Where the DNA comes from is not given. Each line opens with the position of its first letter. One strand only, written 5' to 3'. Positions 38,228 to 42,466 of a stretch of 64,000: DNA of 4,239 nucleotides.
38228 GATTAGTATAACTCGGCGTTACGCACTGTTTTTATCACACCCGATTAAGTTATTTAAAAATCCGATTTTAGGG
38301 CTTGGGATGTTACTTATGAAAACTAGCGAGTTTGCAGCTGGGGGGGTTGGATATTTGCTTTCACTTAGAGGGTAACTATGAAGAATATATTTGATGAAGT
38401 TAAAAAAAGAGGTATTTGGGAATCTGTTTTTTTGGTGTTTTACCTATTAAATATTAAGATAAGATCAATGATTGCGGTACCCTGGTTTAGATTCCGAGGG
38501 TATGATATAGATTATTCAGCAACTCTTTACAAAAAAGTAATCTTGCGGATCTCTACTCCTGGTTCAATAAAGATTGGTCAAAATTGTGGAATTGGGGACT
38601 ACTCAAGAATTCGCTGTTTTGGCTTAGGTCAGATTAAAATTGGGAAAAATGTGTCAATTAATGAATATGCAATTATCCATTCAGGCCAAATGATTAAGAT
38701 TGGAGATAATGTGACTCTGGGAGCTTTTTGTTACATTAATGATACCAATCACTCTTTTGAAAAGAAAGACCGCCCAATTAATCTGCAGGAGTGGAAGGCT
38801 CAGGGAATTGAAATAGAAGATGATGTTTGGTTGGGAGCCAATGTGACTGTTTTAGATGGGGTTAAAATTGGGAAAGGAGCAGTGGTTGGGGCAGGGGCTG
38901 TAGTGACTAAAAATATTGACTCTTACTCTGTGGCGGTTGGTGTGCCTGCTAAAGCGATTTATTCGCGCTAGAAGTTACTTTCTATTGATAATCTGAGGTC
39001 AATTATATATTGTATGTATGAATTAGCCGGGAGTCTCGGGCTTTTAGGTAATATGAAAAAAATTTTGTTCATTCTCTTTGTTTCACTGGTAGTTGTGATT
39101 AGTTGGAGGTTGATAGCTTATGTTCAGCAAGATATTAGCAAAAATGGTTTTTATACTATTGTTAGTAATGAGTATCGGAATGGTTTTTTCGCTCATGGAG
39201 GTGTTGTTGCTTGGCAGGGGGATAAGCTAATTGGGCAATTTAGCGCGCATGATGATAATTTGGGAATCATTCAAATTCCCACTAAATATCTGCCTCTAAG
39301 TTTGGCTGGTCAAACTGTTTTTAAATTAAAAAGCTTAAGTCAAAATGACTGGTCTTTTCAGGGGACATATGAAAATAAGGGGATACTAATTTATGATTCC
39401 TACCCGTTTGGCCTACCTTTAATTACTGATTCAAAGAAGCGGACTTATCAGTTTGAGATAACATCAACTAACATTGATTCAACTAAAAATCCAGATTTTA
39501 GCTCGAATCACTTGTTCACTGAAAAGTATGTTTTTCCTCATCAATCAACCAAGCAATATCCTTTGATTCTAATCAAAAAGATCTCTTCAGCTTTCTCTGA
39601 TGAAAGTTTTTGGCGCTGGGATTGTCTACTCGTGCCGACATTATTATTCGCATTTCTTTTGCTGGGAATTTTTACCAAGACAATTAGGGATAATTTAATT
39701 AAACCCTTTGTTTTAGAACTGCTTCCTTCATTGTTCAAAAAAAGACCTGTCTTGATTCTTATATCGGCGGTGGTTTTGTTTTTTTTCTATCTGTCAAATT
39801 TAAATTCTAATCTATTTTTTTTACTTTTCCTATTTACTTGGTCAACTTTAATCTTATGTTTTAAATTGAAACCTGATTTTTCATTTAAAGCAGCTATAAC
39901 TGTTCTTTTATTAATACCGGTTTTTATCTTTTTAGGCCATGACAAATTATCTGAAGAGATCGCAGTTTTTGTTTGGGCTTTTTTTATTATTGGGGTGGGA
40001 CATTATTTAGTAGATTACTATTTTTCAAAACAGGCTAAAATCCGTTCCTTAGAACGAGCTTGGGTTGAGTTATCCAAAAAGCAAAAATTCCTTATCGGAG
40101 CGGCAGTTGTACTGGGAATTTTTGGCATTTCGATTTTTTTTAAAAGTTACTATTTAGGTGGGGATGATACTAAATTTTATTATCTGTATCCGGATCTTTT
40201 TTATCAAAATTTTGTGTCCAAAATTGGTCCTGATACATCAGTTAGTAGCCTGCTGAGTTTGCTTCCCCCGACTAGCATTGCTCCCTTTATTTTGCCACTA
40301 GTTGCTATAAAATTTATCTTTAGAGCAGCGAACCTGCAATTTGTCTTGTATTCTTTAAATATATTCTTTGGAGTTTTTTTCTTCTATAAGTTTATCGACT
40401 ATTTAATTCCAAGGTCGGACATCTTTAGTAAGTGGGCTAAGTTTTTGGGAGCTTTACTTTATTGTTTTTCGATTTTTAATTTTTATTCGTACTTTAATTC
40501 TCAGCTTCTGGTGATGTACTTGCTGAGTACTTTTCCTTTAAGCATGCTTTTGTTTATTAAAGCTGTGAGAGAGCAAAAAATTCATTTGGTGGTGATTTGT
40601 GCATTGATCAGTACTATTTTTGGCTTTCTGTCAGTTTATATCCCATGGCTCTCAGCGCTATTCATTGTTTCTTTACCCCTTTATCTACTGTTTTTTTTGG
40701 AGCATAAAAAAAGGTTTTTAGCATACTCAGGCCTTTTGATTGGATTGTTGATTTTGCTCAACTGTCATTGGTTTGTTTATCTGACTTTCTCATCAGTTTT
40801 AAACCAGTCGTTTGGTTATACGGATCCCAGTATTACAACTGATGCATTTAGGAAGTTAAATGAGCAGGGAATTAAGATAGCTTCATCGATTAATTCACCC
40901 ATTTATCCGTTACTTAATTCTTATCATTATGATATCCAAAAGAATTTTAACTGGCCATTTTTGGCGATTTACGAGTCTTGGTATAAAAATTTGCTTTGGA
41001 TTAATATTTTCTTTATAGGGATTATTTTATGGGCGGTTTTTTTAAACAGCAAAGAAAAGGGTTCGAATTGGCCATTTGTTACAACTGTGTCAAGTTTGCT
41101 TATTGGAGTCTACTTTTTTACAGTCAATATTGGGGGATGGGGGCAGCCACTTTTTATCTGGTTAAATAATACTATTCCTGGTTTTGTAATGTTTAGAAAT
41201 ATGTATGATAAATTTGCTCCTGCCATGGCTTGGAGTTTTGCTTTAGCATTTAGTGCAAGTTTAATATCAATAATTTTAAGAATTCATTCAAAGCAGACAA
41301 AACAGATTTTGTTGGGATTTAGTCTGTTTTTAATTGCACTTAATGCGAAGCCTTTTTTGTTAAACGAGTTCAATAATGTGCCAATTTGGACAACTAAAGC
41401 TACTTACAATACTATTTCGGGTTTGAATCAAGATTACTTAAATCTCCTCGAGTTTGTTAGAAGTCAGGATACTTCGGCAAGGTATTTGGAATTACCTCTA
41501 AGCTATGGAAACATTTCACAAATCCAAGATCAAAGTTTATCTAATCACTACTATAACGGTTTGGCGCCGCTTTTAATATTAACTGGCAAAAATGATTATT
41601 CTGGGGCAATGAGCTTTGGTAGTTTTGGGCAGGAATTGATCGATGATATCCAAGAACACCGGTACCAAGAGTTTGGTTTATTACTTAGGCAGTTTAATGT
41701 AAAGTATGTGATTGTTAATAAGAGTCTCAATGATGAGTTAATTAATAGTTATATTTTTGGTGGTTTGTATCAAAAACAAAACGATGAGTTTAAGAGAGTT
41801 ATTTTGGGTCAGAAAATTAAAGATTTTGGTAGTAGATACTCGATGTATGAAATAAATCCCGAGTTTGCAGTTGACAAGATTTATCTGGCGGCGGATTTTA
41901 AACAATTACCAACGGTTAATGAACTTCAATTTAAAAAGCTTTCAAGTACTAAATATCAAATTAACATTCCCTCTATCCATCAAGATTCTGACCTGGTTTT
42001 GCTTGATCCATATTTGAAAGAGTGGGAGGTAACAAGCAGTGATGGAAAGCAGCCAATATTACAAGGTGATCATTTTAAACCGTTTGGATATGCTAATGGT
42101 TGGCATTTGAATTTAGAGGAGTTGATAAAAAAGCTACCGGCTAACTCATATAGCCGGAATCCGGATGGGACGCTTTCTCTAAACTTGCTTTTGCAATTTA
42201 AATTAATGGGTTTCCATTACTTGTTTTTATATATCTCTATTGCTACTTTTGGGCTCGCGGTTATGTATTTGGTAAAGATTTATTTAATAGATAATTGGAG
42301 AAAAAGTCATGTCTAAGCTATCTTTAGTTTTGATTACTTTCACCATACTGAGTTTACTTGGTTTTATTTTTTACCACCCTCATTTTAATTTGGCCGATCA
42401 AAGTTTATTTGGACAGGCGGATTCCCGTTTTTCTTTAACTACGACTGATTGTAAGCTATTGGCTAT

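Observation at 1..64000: A >60-kb uninterrupted glycosylation super-island with >50 glycan-assembly genes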

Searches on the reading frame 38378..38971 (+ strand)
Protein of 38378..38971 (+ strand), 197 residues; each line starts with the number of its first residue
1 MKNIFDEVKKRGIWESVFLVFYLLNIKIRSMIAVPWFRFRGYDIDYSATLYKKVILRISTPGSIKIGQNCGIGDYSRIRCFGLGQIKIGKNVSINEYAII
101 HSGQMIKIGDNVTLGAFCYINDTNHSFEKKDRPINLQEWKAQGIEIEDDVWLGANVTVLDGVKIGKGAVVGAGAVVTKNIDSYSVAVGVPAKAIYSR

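Call 7: search_protein_families(library=pfam, proteins=[window:38378-38971:+], max_evalue=0.01)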
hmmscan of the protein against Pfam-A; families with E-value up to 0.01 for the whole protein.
window:38378-38971:+ (197 aa): 4 families
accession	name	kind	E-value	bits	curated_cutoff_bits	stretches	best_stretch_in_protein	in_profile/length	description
PF00132.30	Hexapep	-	9.2e-19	66.7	27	2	144-178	2-36/36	Bacterial transferase hexapeptide (six repeats)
PF14602.12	Hexapep_2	-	5.3e-12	45.7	27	1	144-178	2-34/34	Hexapeptide repeat of succinyl-transferase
PF25084.1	LbH_EIF2B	-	1.4e-05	25.5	54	0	66-120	41-93/105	EIF2B subunit epsilon LbH domain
PF25087.1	GMPPB_C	-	0.0087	16.2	39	0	142-172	15-45/110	GMPPB C-terminal domain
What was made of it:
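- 38378..38971 (+): g33, hexapeptide O-acetyltransferase. PF00132 66.7 bits (call 7)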

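Call 59: search_protein_families(library=ncbifam, proteins=[window:38378-38971:+], max_evalue=1e-10)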
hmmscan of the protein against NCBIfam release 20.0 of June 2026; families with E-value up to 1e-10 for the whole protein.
window:38378-38971:+ (197 aa): 21 families
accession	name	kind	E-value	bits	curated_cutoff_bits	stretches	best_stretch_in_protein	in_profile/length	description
NF007240.0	PRK09677.1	equivalog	4.1e-30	104.7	243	1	56-194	36-181/192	putative lipopolysaccharide biosynthesis O-acetyl transferase WbbJ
NF007797.0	PRK10502.1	subfamily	7.7e-22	77.8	192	1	86-197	73-179/183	WcaF family extracellular polysaccharide biosynthesis acetyltransferase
TIGR03308.1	phn_thr-fam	hypoth_equivalog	1.3e-19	70.8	201.65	1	65-197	32-162/204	phosphonate metabolim protein, transferase hexapeptide repeat family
TIGR03570.1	NeuD_NnaD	subfamily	2.7e-17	63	160.8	1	143-192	153-202/202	NeuD/PglB/VioB family sugar acetyltransferase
NF058585.1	HptprglPActTf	PfamEq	2.9e-17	62.8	300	1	136-196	99-159/172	heptaprenylglyceryl phosphate O-acetyltransferase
TIGR03532.1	DapD_Ac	equivalog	2.1e-15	57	231.75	1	92-194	105-211/231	2,3,4,5-tetrahydropyridine-2,6-dicarboxylate N-acetyltransferase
NF041874.1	EPS_EpsC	equivalog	4.7e-15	55.7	150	1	86-195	68-165/168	serine O-acetyltransferase EpsC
NF007076.0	PRK09527.1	equivalog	4.9e-15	55.5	347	1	84-194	74-182/203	galactoside O-acetyltransferase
NF000311.1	Vat_ABCDEFH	equivalog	5.7e-15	55.4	300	1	96-197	62-164/201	Vat family streptogramin A O-acetyltransferase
NF000097.1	stregram_VatC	exception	8.9e-15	55.2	425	1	106-195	81-170/212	streptogramin A O-acetyltransferase Vat(C)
NF038307.1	EPS_acetyl_HpsU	equivalog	2.5e-14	53.3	305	1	64-197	52-178/178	hormogonium polysaccharide biosynthesis acetyltransferase HpsU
NF007499.0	PRK10092.1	equivalog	4e-14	52.8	314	1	79-194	67-180/183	maltose O-acetyltransferase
NF000101.1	stregram_VatA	exception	7.2e-14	51.9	450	1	142-196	117-171/219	streptogramin A O-acetyltransferase Vat(A)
NF000504.1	stregram_VatH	exception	2.9e-13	50.2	475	1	88-196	61-170/216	streptogramin A O-acetyltransferase Vat(H)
NF000490.1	chloram_CatB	equivalog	2.6e-12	46.5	350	1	88-197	59-164/210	type B chloramphenicol O-acetyltransferase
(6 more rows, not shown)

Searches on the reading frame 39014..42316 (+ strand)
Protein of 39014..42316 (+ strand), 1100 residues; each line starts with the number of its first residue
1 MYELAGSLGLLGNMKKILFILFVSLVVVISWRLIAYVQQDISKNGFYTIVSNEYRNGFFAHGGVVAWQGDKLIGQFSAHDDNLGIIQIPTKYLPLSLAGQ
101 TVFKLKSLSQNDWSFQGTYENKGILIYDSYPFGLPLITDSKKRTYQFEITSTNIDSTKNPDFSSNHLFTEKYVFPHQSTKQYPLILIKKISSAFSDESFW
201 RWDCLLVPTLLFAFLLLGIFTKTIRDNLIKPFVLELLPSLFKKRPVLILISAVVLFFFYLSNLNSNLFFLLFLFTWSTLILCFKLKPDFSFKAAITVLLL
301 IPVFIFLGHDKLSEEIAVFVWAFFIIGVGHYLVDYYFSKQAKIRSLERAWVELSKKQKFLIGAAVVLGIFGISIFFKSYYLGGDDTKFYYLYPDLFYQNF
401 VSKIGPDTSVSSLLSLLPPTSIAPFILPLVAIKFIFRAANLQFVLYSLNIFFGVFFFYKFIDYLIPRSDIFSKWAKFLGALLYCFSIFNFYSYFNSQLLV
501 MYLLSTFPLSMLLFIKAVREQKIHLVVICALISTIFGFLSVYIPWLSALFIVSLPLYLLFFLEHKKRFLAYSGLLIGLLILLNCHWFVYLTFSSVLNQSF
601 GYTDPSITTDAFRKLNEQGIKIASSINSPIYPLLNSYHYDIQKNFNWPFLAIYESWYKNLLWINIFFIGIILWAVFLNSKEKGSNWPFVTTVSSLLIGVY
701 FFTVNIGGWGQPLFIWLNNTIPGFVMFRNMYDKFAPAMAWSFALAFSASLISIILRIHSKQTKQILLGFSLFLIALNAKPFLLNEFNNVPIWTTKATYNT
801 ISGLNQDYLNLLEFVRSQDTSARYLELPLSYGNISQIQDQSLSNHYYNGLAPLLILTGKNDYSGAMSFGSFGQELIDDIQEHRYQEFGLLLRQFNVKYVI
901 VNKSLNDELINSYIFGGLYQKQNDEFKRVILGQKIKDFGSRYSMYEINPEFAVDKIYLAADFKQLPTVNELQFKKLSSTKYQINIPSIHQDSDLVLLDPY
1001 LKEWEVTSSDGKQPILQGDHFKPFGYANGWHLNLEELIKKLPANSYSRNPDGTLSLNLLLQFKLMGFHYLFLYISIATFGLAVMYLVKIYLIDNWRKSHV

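Call 7: search_protein_families(library=pfam, proteins=[window:39014-42316:+], max_evalue=0.01)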
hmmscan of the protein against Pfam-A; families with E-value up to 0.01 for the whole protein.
window:39014-42316:+ (1100 aa): 0 families

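Call 15: search_protein_families(library=pfam, proteins=[window:39014-42316:+], max_evalue=10)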
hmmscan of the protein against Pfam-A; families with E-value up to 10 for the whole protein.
window:39014-42316:+ (1100 aa): 0 families

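Call 17: find_encoding_contigs(protein=window:39014-42316:+, flank=10000, max_places=6)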
Protein window:39014-42316:+ (1100 aa): no gene with exactly this product is on record in the collection.

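Call 19: find_homologous_proteins(query=window:39014-42316:+)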
Query window:39014-42316:+ (1100 aa): 14 proteins with E <= 0.001 among 8000 candidates.
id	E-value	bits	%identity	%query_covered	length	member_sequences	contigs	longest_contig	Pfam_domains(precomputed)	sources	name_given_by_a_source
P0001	0.0e+0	2464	100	100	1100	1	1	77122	-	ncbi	-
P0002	6.0e-188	645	39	73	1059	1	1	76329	-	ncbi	-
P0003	9.7e-188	645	34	97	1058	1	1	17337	-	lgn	-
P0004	7.0e-187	642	36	97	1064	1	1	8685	-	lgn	-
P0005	8.1e-184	632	39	72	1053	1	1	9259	-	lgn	-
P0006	1.0e-183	631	40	72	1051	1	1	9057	-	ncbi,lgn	-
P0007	5.8e-180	619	37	92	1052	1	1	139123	-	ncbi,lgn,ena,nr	ncbi:MAG: Uncharacterized protein G01um101416_57 [Microgenomates group bacterium Gr01-1014_16]|nr:MA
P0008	9.0e-179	615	35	96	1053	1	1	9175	-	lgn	-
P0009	2.0e-166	574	35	92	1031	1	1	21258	-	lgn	-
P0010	4.4e-166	573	34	93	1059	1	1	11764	-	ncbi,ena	-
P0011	3.8e-159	550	33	87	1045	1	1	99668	-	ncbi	ncbi:hypothetical protein ACFL2C_00085 [Patescibacteria group bacterium]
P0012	4.7e-147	510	42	58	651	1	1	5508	-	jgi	jgi:hypothetical protein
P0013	1.9e-143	498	39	65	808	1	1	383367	-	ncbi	-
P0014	8.1e-45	172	26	62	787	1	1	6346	-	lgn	-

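Call 20: list_cluster_members(proteins=[P0001, P0002, P0007, P0011, P0013])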
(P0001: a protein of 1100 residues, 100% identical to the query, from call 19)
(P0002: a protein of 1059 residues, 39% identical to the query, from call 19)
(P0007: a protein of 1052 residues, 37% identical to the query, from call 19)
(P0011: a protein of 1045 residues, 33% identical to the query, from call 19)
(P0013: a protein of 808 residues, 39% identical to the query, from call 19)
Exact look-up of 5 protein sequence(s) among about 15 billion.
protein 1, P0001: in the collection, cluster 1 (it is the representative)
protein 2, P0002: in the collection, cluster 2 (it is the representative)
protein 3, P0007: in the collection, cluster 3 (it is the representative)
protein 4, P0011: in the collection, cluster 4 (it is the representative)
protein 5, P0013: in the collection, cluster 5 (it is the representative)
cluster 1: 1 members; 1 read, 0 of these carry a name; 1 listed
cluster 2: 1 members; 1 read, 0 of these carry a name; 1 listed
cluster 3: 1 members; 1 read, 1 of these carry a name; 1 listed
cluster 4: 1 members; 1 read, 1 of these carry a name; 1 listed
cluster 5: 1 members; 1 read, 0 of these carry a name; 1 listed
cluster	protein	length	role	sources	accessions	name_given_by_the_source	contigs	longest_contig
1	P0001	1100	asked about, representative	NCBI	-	-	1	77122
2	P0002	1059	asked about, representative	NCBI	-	-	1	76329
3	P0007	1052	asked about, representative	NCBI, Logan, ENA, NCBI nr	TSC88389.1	MAG: Uncharacterized protein G01um101416_57 [Microgenomates group bacterium Gr01-1014_16]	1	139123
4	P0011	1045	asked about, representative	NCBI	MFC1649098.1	hypothetical protein ACFL2C_00085 [Patescibacteria group bacterium]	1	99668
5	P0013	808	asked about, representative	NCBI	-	-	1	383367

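Call 21: find_encoding_contigs(protein=P0007, flank=10000, max_places=2)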
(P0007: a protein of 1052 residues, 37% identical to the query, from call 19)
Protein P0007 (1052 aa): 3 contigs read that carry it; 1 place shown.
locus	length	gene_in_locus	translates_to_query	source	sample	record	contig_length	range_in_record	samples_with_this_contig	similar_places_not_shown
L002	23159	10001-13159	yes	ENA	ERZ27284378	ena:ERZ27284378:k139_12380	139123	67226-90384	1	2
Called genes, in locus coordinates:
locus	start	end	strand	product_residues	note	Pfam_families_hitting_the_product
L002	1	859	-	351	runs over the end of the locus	PF01075:Glyco_transf_9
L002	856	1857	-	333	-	PF00294:PfkB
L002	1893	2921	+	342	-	PF01467:CTP_transf_like, PF13419:HAD_2, PF00702:Hydrolase (weak), PF08645:PNK3P, PF13242:Hydrolase_like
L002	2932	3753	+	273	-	PF01209:Ubie_methyltran, PF13489:Methyltransf_23, PF08241:Methyltransf_11, PF08242:Methyltransf_12, PF13649:Methyltransf_25, PF13847:Methyltransf_31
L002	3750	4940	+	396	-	PF00534:Glycos_transf_1, PF13692:Glyco_trans_1_4, PF13524:Glyco_trans_1_2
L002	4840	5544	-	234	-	PF13489:Methyltransf_23, PF13847:Methyltransf_31 (weak), PF08241:Methyltransf_11, PF13649:Methyltransf_25 (weak)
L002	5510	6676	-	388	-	PF00534:Glycos_transf_1, PF13692:Glyco_trans_1_4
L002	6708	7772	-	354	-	PF20706:GT4-conflict, PF00534:Glycos_transf_1, PF13692:Glyco_trans_1_4, PF13524:Glyco_trans_1_2 (weak)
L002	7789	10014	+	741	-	-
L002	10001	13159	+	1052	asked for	-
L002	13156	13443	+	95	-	-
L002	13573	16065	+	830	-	-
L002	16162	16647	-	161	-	PF03167:UDG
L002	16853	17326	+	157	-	-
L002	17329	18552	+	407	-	PF00070:Pyr_redox (weak), PF00890:FAD_binding_2 (weak), PF01266:DAO, PF01593:Amino_oxidase, PF07992:Pyr_redox_2 (weak), PF13450:NAD_binding_8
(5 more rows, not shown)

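Call 22: search_protein_families(library=ncbifam, proteins=[window:39014-42316:+], max_evalue=1)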
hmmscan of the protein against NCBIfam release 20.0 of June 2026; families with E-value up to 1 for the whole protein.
window:39014-42316:+ (1100 aa): 1 family
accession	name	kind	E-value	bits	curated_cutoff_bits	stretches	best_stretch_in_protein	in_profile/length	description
NF041589.1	PepG1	equivalog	0.032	13.8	70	1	762-776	19-33/47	type I toxin-antitoxin system toxin PepG1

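Call 32: search_solved_structures(query=A1, max_evalue=1)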
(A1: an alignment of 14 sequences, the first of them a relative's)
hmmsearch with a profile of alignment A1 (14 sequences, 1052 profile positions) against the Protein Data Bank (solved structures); distinct sequences matched with E-value up to 1: 1.
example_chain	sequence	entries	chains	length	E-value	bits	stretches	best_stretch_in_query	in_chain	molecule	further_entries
7zc6_E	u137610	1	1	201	0.99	10.5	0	358-435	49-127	RnfE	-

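Call 36: predict_structure(alignment_id=A1)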
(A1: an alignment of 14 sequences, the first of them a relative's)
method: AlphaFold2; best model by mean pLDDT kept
length: 1100 residues; sequences in the alignment: 14
mean_pLDDT: 62.0   pTM: 0.46
mean pLDDT of the five models: 62.0, 60.7, 60.5, 53.9, 53.2
residues with pLDDT >= 90: 44; 70-90: 323; 50-70: 432; < 50: 301
segments of 3 or more residues with pLDDT < 50: 1-10, 42-63, 163-185, 224-289, 334-395, 398-416, 488-499, 594-613, 704-710, 718-738, 788-793, 1065-1076
pLDDT, mean of each block of 10 residues (from residue 1): 43 61 73 69 38 32 56 72 65 65 81 75 56 62 79 61 47 33 50 60 57 58 45 39 41 39 40 41 43 61 65 70 60 47 38 39 43 36 35 47 35 46 60 56 60 79 71 67 56 43 70 84 79 61 58 69 83 82 67 46 39 52 60 61 58 72 69 58 59 65 48 52 38 45 55 62 69 67 54 56 82 84 83 74 73 67 71 80 90 89 79 60 89 93 92 86 70 79 87 84 78 66 81 83 83 87 51 46 55 53
secondary structure, 60 per line:
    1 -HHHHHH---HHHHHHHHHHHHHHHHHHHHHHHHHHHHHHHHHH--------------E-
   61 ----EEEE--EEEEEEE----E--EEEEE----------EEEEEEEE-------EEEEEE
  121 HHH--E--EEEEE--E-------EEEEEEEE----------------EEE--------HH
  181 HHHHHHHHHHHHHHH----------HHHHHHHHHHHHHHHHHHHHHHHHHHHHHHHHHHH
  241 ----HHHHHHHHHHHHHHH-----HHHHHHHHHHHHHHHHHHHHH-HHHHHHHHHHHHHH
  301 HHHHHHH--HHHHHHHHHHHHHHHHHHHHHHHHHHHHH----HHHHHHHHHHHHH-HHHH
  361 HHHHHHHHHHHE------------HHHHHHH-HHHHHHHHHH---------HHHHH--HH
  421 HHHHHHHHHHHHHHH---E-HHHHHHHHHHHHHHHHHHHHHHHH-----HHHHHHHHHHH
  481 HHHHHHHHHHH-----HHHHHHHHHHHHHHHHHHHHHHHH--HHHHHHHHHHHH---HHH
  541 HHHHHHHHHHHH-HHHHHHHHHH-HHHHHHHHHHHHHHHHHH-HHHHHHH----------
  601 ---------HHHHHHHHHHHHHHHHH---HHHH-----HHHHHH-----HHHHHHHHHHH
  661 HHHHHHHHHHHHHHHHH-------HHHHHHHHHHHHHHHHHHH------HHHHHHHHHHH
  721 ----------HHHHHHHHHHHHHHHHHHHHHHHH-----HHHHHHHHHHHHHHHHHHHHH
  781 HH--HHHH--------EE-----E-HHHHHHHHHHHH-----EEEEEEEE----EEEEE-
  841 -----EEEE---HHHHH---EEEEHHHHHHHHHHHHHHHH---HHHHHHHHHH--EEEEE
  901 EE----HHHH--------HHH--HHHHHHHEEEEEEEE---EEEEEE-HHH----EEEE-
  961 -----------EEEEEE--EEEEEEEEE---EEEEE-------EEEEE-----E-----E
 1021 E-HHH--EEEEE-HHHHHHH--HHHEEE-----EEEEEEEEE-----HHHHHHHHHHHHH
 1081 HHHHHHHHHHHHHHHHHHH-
elements in order (helices of 4 or more, strands of 3 or more residues): H2-7 H11-44 E65-68 E71-77 E85-89 E100-107 E115-120 E129-133 E144-151 E168-170 H179-195 H206-240 H245-259 H265-285 H287-307 H310-338 H343-355 H357-371 H385-391 H393-402 H412-416 H419-435 H441-464 H470-491 H497-520 H523-534 H538-552 H554-563 H565-582 H584-590 H610-626 H630-633 H639-644 H650-677 H685-703 H710-720 H731-754 H760-782 H785-788 H806-817 E823-830 E835-839 E846-849 H853-857 E861-864 H865-880 H884-893 E896-902 H907-910 H924-930 E931-938 E942-947 E956-959 E972-977 E980-988 E992-996 E1004-1008 E1028-1032 H1034-1040 E1046-1048 E1054-1062 H1068-1099
